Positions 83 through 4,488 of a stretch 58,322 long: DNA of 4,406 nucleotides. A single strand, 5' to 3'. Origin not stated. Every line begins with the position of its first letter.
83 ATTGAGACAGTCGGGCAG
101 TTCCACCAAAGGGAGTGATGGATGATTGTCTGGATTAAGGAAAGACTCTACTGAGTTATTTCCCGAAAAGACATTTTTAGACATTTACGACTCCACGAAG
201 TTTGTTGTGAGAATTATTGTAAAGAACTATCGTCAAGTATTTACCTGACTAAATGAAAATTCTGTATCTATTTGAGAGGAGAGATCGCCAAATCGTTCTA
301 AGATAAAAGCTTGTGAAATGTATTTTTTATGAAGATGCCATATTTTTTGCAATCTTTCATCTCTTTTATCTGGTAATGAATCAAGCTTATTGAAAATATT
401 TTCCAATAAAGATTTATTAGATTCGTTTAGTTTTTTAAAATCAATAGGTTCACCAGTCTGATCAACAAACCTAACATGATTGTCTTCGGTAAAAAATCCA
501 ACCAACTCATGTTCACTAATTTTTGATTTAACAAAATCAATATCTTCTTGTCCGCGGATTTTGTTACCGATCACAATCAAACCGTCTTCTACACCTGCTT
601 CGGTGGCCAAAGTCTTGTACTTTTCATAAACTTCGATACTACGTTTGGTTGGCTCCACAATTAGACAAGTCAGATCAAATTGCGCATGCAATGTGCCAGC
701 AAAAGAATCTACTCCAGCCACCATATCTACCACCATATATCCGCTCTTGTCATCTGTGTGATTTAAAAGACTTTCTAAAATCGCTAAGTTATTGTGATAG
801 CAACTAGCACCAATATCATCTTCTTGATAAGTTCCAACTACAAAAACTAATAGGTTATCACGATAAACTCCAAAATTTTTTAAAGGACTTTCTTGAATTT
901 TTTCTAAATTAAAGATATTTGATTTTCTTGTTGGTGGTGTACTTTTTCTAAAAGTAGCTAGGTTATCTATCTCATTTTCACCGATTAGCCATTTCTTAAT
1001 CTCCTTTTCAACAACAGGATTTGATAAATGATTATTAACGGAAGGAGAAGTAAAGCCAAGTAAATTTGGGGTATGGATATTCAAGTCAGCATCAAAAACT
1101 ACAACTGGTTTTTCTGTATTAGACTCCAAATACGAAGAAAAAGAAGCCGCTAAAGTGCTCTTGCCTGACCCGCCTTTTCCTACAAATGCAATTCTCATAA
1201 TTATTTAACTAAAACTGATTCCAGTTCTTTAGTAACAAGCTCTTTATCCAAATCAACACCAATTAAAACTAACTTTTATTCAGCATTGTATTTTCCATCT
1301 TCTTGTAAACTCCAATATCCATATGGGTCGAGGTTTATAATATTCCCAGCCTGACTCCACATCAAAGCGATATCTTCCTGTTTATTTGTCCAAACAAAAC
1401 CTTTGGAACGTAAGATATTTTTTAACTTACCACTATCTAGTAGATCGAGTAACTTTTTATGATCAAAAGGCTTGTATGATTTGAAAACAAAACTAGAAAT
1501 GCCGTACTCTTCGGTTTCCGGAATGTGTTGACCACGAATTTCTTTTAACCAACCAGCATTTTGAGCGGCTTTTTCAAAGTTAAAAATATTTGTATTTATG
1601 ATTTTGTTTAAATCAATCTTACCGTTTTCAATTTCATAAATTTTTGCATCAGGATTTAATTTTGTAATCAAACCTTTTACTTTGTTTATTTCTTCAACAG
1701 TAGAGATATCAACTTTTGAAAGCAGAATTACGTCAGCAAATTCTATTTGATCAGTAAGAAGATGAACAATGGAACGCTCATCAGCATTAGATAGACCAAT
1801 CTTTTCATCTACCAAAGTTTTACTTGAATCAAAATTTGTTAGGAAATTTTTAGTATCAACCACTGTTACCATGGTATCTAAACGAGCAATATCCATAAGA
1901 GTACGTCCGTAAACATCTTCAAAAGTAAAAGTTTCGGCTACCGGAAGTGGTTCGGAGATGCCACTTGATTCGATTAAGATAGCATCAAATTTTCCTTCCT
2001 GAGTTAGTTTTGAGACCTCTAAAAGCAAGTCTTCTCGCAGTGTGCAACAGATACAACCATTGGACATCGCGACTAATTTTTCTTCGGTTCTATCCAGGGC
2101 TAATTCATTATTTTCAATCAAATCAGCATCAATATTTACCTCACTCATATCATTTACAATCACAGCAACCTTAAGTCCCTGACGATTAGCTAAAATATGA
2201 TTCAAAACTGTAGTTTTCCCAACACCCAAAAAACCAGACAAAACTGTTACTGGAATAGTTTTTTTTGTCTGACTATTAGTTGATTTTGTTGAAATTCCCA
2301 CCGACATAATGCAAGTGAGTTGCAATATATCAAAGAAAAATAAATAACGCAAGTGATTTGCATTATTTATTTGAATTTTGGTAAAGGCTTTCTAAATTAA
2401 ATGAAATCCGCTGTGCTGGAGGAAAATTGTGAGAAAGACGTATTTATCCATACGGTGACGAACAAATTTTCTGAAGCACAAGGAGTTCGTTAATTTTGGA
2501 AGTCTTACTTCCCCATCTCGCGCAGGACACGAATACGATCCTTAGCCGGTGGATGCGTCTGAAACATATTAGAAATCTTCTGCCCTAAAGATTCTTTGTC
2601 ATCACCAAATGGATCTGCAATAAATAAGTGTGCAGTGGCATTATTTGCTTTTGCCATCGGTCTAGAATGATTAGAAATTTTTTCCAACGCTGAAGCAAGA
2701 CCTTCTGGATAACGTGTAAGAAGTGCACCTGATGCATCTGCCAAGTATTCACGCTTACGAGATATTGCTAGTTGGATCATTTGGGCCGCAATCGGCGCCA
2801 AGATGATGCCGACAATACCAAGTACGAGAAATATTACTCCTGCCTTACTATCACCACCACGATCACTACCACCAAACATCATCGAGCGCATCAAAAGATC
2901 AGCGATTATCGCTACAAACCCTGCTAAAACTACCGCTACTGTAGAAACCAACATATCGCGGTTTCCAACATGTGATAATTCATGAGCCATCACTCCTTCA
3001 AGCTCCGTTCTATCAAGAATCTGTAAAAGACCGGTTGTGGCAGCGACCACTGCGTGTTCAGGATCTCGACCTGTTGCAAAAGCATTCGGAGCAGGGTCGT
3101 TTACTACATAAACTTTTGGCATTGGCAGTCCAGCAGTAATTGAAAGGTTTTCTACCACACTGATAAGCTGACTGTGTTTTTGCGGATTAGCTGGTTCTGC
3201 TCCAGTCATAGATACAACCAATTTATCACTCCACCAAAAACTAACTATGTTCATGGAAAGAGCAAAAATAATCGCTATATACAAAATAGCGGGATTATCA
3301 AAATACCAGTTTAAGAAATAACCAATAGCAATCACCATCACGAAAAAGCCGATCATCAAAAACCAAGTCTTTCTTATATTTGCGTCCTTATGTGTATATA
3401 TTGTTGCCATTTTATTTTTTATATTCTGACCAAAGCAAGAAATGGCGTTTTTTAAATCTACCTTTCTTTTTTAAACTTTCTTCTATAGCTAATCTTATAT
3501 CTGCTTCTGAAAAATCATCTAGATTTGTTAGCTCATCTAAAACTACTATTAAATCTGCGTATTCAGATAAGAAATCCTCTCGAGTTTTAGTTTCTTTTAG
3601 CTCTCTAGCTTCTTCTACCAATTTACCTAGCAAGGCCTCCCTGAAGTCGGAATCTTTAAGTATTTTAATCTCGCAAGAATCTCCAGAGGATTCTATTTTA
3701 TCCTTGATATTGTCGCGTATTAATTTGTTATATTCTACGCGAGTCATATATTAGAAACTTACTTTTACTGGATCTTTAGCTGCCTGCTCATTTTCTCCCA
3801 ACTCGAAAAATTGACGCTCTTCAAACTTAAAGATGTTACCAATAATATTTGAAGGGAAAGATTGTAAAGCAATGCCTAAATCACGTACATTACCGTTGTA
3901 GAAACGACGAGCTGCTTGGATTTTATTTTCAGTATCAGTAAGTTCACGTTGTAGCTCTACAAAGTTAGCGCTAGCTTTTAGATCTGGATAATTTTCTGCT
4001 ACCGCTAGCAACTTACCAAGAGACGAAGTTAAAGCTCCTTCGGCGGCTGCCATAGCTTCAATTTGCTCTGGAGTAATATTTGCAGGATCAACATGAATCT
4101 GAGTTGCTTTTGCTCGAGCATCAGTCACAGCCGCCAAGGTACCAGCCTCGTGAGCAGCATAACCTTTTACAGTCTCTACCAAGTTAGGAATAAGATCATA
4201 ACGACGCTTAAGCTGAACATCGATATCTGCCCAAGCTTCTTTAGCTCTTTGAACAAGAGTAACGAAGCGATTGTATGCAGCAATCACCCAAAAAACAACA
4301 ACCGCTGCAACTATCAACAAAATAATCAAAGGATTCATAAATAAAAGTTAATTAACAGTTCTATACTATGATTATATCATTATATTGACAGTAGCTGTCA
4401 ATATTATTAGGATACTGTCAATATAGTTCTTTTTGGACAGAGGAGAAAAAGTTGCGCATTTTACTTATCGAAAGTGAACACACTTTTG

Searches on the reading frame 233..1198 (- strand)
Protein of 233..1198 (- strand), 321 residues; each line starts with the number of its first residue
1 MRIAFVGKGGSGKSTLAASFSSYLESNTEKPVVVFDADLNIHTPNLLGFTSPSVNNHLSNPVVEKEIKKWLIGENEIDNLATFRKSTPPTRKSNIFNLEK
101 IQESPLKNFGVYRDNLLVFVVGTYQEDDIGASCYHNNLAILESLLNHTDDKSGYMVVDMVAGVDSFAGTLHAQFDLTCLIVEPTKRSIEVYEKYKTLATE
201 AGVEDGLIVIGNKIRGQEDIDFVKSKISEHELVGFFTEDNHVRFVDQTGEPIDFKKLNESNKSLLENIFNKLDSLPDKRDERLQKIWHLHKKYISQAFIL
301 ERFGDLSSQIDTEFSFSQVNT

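Call 59: search_protein_families(library=pfam, proteins=[window:233-1198:-], max_evalue=0.00001)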
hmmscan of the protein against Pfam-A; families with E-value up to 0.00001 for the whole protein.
window:233-1198:- (321 aa): 1 family
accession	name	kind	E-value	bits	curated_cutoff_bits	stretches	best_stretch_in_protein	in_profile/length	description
PF01656.29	CbiA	-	4.2e-07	30.4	25.4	1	7-253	6-54/125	CobQ/CobB/MinD/ParA nucleotide binding domain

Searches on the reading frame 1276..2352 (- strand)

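Call 59: search_protein_families(library=pfam, proteins=[window:1276-2352:-], max_evalue=0.00001)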
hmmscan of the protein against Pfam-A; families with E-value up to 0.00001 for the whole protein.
window:1276-2352:- (358 aa): 2 families
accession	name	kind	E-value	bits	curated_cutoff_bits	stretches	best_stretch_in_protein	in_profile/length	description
PF02492.25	cobW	-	1.3e-52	178.5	20.7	1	34-239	1-179/180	CobW/HypB/UreG, nucleotide-binding domain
PF07683.19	CobW_C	-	5.4e-13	49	22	1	285-350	1-66/94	Cobalamin synthesis protein cobW C-terminal domain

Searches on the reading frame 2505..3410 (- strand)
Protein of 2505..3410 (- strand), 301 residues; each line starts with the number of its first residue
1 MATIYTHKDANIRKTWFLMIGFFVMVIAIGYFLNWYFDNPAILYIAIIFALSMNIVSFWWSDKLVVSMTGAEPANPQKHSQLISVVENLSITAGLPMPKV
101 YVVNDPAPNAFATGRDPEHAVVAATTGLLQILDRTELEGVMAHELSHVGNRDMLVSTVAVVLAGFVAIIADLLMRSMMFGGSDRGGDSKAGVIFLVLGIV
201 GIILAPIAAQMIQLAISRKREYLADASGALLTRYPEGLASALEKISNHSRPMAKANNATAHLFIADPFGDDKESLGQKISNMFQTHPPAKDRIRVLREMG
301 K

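Call 59: search_protein_families(library=pfam, proteins=[window:2505-3410:-], max_evalue=0.00001)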
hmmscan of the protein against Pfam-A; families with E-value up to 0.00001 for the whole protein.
window:2505-3410:- (301 aa): 1 family
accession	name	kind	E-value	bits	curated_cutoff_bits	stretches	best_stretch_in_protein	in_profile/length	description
PF01435.24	Peptidase_M48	-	1.5e-34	119.9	20.3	1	76-299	1-185/186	Peptidase family M48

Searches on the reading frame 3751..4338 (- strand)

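Call 59: search_protein_families(library=pfam, proteins=[window:3751-4338:-], max_evalue=0.00001)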
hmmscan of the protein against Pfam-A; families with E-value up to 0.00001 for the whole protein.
window:3751-4338:- (195 aa): 1 family
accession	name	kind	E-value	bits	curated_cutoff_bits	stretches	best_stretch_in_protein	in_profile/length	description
PF04011.17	LemA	-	1.9e-57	193.7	26.2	1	35-195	1-149/149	LemA family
